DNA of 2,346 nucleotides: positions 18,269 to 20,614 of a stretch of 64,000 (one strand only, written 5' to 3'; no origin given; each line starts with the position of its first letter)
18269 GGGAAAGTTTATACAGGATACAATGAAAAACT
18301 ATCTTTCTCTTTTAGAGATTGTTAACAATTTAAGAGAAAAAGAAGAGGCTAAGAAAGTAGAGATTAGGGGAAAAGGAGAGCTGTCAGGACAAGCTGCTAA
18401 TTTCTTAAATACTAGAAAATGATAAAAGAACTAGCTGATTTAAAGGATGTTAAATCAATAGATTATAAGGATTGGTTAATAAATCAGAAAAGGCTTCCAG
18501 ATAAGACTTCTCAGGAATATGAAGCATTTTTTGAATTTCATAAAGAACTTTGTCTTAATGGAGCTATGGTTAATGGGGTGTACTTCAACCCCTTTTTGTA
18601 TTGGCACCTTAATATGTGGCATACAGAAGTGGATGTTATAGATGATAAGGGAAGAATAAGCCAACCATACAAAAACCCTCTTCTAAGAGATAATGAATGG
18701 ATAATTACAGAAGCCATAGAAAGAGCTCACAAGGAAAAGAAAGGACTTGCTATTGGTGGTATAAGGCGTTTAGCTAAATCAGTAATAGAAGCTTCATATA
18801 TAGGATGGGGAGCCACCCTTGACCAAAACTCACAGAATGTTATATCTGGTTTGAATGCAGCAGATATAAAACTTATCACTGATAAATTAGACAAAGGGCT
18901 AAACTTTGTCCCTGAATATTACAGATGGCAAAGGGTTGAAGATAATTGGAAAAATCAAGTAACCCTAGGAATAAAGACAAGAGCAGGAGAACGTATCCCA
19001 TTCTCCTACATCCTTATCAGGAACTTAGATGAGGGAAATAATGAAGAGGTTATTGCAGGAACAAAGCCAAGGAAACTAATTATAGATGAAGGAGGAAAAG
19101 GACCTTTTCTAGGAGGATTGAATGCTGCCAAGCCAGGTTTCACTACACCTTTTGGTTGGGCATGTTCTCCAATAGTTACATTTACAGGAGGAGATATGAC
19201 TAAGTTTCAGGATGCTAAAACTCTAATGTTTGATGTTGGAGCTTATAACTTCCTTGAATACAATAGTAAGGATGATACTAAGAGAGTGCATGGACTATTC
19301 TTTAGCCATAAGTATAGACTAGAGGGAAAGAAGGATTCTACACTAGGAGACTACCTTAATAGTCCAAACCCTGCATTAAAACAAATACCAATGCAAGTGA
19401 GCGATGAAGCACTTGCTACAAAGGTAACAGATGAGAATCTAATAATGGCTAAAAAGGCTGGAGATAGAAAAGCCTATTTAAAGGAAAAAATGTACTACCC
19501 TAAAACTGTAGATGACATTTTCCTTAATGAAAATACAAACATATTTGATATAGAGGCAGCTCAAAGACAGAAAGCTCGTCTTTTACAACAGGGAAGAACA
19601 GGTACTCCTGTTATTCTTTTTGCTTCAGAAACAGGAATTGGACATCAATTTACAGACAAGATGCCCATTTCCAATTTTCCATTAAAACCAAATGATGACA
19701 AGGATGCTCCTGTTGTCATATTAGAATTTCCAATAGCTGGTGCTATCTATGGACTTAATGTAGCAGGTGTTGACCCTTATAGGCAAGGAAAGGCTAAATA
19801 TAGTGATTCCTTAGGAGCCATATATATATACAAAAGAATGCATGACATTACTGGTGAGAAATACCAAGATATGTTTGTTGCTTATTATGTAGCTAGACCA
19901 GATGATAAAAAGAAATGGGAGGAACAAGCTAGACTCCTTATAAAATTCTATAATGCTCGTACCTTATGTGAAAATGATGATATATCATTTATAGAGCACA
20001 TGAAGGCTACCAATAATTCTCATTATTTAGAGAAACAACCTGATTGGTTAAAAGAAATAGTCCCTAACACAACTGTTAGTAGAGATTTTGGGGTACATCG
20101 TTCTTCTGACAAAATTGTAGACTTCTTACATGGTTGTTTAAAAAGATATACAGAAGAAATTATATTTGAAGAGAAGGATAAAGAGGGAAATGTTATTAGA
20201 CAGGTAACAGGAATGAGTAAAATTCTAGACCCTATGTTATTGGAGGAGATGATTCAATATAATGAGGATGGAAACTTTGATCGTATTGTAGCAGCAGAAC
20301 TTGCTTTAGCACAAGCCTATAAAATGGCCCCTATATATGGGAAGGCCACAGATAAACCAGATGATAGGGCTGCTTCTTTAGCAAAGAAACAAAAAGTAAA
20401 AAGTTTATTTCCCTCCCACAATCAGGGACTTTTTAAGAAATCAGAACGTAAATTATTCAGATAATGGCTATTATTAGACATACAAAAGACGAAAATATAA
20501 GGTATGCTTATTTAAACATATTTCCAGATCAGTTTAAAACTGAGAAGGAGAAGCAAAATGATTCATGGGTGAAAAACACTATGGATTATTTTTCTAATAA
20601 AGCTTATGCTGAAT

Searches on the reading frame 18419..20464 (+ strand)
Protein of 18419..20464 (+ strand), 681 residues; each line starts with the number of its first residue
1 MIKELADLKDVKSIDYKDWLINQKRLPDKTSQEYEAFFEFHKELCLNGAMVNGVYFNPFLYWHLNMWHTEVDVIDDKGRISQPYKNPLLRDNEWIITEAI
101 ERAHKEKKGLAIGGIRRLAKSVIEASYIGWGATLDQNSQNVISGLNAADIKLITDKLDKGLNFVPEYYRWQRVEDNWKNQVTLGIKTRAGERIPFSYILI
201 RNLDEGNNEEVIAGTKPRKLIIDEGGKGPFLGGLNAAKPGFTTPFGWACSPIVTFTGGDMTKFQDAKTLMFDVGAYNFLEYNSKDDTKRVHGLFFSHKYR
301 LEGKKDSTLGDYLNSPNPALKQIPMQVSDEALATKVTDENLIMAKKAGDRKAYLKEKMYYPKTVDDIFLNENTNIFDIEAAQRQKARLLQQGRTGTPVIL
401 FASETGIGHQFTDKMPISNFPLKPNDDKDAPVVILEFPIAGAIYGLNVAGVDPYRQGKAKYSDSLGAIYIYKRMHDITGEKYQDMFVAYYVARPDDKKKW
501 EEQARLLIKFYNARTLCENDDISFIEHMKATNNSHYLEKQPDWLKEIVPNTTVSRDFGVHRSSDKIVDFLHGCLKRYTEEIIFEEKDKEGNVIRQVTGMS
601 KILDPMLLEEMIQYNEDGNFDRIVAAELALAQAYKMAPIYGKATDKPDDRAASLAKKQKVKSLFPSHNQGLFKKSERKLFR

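Call 14: search_protein_families(library=phrogs, proteins=[window:18419-20464:+], max_evalue=0.001)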
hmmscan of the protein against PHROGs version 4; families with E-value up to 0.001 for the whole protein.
window:18419-20464:+ (681 aa): 1 family
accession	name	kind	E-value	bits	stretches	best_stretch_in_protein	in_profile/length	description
phrog_6681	-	head and packaging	4.1e-74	251.2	1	23-659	80-744/758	terminase large subunit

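Call 55: search_dna_similar(query=window:18419-20464:+, collection=phages, mode=protein, max_rows=12)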
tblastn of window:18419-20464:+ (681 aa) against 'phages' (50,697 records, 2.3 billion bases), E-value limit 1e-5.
Records with a match: 84; places in all: 84; records where one place covers at least 80% of the query: 11.
Best place of each record, by identity: <60% 84.
By first word of the organism name: uncultured 31; Flavobacterium 29; Cellulophaga 9; Bacteriophage 6; Azobacteroides 2; IAS 2; Leptolyngbya 1; phage 1; Dulem 1; bajarodcaudo 1; and 1 more.
By host as written in the record: - 40; Flavobacterium psychrophilum 950106-1/1 12; Flavobacterium psychrophilum 020612-2/1 3; Flavobacterium psychrophilum strain FPS-D10 3; Cellulophaga baltica #18 2; Cellulophaga baltica #17 2; Cellulophaga baltica #4 2; Flavobacterium psychrophilum FPS-D15 2; and 13 more.
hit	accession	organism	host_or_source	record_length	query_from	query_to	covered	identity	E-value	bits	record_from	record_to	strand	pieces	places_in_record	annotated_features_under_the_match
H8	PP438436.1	Leptolyngbya phage Lbo-JY46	Leptolyngbya boryana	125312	14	631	91%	40.5%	1e-130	431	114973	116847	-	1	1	hypothetical protein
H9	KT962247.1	Cellulophaga phage phi17:2_18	Cellulophaga baltica #18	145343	18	662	95%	30.6%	5e-66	243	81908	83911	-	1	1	hypothetical protein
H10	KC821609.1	Cellulophaga phage phi17:2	Cellulophaga baltica #17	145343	18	662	95%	30.6%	5e-66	243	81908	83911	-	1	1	hypothetical protein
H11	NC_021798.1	Cellulophaga phage phi17:2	Cellulophaga baltica #17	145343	18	662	95%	30.6%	5e-66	243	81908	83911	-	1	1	terminase large subunit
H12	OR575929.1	phage csAssE-Sib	human gut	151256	37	663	92%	31.4%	2e-40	243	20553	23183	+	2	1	terminase large subunit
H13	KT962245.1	Cellulophaga phage phi4:1_13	Cellulophaga baltica #13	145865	18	640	91%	30.5%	2e-65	241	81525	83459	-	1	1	hypothetical protein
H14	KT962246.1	Cellulophaga phage phi4:1_18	Cellulophaga baltica #18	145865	18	640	91%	30.5%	2e-65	241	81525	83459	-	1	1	hypothetical protein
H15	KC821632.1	Cellulophaga phage phi4:1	Cellulophaga baltica #4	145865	18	640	91%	30.5%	2e-65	241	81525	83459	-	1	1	hypothetical protein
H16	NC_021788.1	Cellulophaga phage phi4:1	Cellulophaga baltica #4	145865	18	640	91%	30.5%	2e-65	241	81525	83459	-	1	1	terminase large subunit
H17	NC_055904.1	uncultured phage cr273_1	pig feces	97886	26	635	90%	24.5%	5e-28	127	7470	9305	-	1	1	terminase large subunit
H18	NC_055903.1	uncultured phage cr272_1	pig feces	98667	26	635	90%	24.5%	5e-28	127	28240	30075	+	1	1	terminase large subunit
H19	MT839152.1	Bacteriophage sp.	human fecal samples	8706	47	633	66%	33.0%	5e-26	208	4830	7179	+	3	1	record has no annotation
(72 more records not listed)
